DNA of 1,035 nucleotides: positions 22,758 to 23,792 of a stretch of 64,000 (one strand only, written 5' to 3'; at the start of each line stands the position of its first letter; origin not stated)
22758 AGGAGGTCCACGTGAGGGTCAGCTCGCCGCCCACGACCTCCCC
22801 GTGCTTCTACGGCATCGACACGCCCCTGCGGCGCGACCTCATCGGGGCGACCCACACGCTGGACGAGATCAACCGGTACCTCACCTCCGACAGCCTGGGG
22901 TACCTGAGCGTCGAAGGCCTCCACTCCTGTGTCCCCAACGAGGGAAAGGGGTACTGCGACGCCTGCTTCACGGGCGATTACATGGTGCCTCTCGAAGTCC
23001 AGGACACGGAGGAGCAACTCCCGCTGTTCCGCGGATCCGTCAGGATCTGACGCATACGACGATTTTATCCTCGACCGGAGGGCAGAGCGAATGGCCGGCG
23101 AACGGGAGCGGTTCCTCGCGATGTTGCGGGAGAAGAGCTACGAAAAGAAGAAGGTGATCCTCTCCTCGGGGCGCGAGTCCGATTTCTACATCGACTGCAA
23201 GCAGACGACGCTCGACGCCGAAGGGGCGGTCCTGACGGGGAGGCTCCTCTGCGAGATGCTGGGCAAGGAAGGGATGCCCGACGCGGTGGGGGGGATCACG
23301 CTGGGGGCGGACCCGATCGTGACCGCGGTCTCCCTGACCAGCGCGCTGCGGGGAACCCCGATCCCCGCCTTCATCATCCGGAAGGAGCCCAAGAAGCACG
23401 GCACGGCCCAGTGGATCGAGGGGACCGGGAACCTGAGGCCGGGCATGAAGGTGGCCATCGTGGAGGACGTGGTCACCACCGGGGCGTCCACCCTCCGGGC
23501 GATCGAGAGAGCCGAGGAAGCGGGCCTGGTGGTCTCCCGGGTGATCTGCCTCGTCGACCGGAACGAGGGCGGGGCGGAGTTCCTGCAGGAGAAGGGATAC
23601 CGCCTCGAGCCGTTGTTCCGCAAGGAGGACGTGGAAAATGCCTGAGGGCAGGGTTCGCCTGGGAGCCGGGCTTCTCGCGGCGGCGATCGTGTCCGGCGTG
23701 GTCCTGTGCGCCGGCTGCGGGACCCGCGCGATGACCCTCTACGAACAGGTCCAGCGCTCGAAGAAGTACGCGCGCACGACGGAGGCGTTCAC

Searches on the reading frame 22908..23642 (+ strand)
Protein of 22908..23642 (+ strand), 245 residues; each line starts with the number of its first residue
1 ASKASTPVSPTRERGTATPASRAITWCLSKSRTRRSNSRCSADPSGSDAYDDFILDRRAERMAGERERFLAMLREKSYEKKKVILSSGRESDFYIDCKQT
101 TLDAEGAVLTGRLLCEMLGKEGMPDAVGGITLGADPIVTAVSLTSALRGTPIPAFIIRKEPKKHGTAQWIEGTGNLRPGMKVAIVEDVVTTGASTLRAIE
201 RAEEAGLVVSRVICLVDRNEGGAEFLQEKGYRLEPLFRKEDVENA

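Call 36: search_protein_families(library=pfam, proteins=[window:22908-23642:+], max_evalue=0.0001)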
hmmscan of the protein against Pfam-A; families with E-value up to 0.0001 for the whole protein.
window:22908-23642:+ (245 aa): 1 family
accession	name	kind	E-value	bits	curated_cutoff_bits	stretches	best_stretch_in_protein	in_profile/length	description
PF00156.33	Pribosyltran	-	8e-07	28.9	26.3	1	121-222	27-130/158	Phosphoribosyl transferase domain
